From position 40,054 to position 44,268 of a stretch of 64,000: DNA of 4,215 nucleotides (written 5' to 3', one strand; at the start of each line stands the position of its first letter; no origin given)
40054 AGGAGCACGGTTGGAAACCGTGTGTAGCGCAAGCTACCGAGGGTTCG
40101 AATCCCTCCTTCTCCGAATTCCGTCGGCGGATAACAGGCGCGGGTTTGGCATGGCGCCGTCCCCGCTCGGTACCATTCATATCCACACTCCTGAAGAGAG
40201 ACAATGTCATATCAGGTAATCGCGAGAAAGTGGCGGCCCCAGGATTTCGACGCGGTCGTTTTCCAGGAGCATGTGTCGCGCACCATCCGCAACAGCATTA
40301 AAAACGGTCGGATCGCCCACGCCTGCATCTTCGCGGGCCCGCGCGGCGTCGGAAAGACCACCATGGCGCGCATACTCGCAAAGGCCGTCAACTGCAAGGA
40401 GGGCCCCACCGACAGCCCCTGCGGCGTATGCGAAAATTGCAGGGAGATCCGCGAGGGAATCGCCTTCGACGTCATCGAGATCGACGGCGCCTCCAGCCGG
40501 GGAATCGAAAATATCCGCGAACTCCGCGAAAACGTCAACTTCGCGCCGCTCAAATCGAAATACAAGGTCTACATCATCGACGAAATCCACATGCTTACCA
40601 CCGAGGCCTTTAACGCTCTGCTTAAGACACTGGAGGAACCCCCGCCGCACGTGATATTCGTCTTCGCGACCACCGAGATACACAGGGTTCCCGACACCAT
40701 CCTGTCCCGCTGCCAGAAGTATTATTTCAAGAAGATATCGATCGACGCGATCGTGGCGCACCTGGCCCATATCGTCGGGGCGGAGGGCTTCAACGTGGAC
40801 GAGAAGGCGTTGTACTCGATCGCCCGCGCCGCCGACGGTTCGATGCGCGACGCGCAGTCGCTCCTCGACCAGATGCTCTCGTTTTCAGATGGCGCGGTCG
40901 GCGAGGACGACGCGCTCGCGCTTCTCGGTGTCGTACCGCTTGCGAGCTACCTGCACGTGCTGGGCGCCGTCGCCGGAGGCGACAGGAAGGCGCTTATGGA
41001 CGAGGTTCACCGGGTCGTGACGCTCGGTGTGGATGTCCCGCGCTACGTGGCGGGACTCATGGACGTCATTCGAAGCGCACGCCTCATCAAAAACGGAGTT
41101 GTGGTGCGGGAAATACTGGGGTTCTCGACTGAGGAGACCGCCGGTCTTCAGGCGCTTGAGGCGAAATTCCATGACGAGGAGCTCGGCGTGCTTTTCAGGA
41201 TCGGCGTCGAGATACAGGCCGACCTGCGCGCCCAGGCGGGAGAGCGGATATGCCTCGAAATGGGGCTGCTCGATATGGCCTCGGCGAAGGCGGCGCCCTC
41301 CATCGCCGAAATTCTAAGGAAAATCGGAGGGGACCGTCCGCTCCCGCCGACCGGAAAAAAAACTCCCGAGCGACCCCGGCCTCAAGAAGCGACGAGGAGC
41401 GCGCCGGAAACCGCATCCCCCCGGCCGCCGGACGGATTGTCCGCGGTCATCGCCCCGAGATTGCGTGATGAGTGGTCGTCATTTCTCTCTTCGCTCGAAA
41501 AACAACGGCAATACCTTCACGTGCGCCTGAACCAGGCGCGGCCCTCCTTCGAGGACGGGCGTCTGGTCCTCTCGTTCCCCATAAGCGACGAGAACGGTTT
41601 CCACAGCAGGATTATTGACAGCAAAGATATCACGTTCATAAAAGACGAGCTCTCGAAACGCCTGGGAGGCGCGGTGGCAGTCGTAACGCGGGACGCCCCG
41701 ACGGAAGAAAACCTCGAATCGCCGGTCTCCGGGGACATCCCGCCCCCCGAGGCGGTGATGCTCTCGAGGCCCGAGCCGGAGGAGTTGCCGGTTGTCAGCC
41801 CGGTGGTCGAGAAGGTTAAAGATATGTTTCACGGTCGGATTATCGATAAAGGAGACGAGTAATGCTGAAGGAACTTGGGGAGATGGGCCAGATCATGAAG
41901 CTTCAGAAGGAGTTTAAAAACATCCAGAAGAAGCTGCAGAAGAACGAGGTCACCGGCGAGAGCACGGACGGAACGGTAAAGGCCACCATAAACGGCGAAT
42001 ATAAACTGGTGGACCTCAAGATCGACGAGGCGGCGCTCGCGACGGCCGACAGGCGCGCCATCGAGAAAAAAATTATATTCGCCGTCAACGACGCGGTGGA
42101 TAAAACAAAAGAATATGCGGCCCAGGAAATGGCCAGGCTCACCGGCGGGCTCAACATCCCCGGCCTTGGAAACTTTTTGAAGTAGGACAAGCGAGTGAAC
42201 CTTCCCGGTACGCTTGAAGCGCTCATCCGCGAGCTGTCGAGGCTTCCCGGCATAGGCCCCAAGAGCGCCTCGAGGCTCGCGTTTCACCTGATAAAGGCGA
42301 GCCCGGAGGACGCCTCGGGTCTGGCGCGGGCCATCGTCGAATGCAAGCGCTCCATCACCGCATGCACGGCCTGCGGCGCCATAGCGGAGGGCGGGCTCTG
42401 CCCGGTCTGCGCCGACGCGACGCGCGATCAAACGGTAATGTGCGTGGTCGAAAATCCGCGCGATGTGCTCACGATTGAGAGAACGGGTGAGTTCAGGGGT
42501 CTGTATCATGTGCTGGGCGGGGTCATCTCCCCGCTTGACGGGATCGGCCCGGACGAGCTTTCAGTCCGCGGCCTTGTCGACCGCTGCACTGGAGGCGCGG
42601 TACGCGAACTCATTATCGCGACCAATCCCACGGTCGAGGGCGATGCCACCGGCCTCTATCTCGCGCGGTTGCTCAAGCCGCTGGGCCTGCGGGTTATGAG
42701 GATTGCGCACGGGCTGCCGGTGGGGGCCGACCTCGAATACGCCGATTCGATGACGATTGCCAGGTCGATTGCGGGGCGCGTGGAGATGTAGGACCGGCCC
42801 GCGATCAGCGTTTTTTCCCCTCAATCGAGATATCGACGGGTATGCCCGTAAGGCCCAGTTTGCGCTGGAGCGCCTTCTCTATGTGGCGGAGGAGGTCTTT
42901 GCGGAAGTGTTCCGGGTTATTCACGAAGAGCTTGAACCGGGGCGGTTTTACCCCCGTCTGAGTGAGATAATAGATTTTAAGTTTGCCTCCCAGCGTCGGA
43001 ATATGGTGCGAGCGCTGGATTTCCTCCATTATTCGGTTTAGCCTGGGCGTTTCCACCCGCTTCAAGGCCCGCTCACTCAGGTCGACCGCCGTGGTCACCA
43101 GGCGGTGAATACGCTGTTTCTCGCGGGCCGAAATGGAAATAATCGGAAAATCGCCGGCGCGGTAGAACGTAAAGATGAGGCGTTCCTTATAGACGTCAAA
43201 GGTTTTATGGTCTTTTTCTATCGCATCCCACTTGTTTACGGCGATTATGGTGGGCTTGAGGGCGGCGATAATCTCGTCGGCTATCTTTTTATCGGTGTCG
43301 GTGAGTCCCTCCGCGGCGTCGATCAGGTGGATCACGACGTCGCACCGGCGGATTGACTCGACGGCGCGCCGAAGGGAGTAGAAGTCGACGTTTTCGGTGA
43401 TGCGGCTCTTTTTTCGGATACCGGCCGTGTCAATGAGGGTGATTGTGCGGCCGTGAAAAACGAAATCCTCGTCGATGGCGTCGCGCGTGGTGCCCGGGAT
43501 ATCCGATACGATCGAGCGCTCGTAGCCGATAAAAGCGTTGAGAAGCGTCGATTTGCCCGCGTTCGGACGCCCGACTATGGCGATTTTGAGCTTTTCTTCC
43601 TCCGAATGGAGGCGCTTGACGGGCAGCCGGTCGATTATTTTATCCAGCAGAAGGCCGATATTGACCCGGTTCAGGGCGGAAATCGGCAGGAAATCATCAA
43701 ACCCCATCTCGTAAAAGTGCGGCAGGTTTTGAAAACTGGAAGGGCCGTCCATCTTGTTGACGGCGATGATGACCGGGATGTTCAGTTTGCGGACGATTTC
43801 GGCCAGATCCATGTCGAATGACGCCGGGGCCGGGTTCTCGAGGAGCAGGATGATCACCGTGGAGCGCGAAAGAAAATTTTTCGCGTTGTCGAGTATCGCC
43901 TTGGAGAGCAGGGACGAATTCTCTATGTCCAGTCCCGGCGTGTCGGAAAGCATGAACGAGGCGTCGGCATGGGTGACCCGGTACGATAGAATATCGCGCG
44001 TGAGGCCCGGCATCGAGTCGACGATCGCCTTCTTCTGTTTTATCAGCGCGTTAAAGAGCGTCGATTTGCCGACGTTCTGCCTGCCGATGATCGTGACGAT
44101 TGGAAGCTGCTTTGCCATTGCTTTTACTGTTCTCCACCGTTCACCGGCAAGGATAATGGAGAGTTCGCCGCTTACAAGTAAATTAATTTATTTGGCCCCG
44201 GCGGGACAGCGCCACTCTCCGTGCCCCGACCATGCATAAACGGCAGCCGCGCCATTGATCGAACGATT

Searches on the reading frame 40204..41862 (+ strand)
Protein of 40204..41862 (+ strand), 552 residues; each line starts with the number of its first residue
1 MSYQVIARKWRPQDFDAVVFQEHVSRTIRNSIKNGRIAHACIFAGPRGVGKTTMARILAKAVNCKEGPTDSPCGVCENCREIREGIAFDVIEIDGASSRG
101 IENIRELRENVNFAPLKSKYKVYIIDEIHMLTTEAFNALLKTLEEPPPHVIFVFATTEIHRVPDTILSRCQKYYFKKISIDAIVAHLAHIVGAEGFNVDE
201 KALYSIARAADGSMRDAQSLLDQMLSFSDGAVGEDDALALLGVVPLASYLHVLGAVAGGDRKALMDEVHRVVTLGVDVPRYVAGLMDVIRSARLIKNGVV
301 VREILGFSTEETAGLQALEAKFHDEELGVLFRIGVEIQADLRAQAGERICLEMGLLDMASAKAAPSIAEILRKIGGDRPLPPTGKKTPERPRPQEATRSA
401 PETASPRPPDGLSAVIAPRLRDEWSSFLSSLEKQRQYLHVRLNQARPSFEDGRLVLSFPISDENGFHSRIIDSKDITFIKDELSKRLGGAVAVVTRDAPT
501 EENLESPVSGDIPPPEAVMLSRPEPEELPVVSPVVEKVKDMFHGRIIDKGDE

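Call 50: search_protein_families(library=pfam, proteins=[window:40204-41862:+], max_evalue=0.00001)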
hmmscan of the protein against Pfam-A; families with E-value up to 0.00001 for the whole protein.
window:40204-41862:+ (552 aa): 6 families
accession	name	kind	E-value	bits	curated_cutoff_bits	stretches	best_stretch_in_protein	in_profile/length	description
PF13177.12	DNA_pol3_delta2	-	5.1e-47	160.3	27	1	21-178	2-160/161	DNA polymerase III, delta subunit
PF22608.2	DNAX_ATPase_lid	-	2.2e-17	63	27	1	183-230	2-49/49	DNA polymerase III clamp loader subunit, ATPase lid domain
PF12169.13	DNA_pol3_gamma3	-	7.2e-14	52.2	24.4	1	234-373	3-142/143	DNA polymerase III subunits gamma and tau domain III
PF00004.35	AAA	-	1.3e-13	52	21.2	1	42-175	2-128/131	ATPase family associated with various cellular activities (AAA)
PF05496.18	RuvB_N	-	1.8e-06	28.3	27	0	11-72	2-67/159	Holliday junction DNA helicase RuvB P-loop domain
PF13604.12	AAA_30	-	2.1e-06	28.1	27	1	40-153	20-122/191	AAA domain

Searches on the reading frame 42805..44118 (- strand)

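Call 51: search_protein_families(library=pfam, proteins=[window:42805-44118:-], max_evalue=0.00001)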
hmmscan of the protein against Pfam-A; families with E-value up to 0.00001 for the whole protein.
window:42805-44118:- (437 aa): 13 families
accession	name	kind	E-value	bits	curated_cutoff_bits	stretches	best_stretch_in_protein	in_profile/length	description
PF01926.29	MMR_HSR1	-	4.5e-55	185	21.9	2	178-296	1-113/113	50S ribosome-binding GTPase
PF02421.24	FeoB_N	-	1.1e-27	97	27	2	178-342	2-154/156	Ferrous iron transport protein B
PF14714.11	KH_dom-like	-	9.7e-23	80.7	27.3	1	354-431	1-79/81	KH-domain-like of EngA bacterial GTPase enzymes, C-terminal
PF00009.33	GTP_EFTU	-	3.3e-21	76.2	26.5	1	177-347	4-185/188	Elongation factor Tu GTP binding domain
PF00350.29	Dynamin_N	-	1.8e-14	54.6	27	0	179-211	1-33/168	Dynamin family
PF03193.22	RsgA_GTPase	-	1.4e-08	35.2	30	0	111-209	51-139/174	RsgA GTPase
PF04548.22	AIG1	-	3.5e-08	33.4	27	0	178-284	2-108/212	AIG1 family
PF00005.33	ABC_tran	-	2.4e-07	31.8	25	0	178-254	13-80/137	ABC transporter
PF00071.28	Ras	-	1.5e-06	28.3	21.6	0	178-345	1-157/162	Ras family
PF10662.15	PduV-EutP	-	4.3e-06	27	21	0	8-160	4-140/143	Ethanolamine utilisation - propanediol utilisation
PF08477.19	Roc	-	8.2e-06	26.5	27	0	8-45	2-38/119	Ras of Complex, Roc, domain of DAPkinase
PF03029.23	ATP_bind_1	-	8.7e-06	26.1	27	0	26-136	62-180/240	Conserved hypothetical ATP binding protein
PF13555.12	AAA_29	-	9.6e-06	25.7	27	0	176-196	23-42/61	P-loop containing region of AAA domain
